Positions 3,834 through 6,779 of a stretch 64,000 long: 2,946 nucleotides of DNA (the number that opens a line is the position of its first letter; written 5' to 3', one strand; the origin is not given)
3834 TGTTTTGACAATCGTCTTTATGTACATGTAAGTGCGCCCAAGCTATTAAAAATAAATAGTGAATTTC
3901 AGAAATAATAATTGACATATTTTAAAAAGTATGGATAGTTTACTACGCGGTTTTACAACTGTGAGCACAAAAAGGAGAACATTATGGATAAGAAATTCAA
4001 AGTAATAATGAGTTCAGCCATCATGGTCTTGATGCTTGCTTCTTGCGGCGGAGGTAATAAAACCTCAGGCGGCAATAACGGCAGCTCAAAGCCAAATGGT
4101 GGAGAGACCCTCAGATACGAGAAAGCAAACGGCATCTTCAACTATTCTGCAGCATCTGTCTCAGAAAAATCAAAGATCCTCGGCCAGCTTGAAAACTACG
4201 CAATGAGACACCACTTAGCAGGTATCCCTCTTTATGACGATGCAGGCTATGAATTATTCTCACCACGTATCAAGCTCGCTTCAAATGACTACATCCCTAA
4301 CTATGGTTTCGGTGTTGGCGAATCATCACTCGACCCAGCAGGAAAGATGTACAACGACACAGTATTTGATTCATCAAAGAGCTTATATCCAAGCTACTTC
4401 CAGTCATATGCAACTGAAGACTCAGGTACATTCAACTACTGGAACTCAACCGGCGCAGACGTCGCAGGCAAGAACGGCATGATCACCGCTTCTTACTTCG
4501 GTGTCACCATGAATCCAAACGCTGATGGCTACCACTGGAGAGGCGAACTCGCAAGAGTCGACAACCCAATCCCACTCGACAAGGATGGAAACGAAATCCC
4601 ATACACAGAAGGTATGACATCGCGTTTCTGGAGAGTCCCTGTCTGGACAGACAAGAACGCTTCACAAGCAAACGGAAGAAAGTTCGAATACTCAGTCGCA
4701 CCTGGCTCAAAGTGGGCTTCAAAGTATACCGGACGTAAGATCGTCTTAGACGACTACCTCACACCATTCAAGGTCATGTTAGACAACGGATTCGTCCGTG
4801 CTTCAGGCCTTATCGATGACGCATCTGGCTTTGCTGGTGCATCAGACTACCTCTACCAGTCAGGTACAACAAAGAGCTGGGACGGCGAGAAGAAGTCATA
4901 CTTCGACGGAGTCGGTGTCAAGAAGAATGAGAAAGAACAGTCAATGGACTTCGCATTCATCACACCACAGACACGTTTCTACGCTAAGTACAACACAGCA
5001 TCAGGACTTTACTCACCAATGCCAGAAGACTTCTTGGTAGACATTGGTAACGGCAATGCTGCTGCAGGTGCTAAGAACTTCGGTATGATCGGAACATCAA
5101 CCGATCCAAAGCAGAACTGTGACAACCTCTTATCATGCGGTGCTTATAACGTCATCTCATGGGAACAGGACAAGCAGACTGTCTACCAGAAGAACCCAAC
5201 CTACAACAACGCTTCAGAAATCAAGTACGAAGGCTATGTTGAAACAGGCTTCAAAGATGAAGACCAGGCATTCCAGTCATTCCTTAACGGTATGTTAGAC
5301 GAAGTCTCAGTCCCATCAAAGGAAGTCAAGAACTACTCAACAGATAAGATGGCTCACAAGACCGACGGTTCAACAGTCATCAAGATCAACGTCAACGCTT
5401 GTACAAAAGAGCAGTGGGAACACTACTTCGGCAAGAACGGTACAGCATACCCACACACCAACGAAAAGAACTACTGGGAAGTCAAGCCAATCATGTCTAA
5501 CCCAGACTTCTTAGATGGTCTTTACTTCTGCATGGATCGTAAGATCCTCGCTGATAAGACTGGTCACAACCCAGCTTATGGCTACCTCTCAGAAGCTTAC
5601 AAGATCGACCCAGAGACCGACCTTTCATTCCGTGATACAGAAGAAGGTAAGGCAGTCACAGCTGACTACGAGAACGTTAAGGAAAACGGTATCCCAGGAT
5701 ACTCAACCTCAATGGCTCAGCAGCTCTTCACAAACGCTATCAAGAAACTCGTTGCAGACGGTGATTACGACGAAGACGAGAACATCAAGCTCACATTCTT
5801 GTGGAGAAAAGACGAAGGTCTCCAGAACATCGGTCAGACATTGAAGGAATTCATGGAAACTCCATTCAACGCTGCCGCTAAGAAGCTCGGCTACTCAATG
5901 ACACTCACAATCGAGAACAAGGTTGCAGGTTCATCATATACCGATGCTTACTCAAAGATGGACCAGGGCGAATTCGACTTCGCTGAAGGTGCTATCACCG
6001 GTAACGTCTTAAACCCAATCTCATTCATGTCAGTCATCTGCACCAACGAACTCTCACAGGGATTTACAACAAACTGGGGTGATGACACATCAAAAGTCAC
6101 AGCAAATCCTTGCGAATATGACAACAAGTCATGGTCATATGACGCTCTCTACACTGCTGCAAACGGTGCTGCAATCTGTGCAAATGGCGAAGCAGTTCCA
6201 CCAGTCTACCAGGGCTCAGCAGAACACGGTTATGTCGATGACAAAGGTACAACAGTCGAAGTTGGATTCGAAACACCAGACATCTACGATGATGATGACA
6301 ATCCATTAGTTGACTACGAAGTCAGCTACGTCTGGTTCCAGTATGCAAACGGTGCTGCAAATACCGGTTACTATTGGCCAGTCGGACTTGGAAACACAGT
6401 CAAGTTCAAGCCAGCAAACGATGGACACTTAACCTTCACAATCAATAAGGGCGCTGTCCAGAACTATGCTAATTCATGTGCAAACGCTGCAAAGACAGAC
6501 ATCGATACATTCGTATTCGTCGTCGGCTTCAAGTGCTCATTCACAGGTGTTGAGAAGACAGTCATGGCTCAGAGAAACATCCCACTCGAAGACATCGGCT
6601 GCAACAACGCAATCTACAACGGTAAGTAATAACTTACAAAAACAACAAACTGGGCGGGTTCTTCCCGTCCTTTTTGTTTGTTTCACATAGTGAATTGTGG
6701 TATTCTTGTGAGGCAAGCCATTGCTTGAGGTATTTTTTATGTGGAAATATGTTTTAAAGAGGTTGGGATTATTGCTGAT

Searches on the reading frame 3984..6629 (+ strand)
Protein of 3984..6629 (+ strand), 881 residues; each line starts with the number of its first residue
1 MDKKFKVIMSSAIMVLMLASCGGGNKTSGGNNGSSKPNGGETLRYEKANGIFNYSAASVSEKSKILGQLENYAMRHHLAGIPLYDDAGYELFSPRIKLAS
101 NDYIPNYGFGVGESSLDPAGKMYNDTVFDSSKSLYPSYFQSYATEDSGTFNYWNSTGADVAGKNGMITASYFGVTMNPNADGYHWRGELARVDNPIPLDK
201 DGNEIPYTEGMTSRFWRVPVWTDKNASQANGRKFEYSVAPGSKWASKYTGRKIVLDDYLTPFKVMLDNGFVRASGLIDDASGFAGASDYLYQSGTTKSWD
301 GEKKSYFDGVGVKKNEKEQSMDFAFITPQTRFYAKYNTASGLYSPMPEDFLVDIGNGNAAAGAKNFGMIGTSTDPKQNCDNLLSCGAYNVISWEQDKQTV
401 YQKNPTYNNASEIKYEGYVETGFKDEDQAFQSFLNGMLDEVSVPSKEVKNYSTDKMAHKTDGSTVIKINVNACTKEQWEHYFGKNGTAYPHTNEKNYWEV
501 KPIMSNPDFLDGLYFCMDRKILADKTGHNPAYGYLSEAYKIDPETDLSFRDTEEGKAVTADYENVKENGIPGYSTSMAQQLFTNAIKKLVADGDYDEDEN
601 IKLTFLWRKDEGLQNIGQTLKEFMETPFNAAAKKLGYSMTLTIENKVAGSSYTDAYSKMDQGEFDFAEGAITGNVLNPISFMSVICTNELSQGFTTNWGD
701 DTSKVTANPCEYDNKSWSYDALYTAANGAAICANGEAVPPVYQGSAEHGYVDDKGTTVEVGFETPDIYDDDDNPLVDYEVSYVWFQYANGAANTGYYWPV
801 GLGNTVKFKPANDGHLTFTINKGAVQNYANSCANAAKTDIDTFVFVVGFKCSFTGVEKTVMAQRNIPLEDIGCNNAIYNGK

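Call 43: search_protein_families(library=pfam, proteins=[window:3984-6629:+], max_evalue=0.00001)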
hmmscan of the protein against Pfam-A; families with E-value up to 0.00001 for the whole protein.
window:3984-6629:+ (881 aa): 1 family
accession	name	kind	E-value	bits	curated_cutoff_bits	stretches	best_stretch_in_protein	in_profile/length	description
PF00496.27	SBP_bac_5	-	1.1e-11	44.9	32.4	1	316-687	71-362/368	Bacterial extracellular solute-binding proteins, family 5 Middle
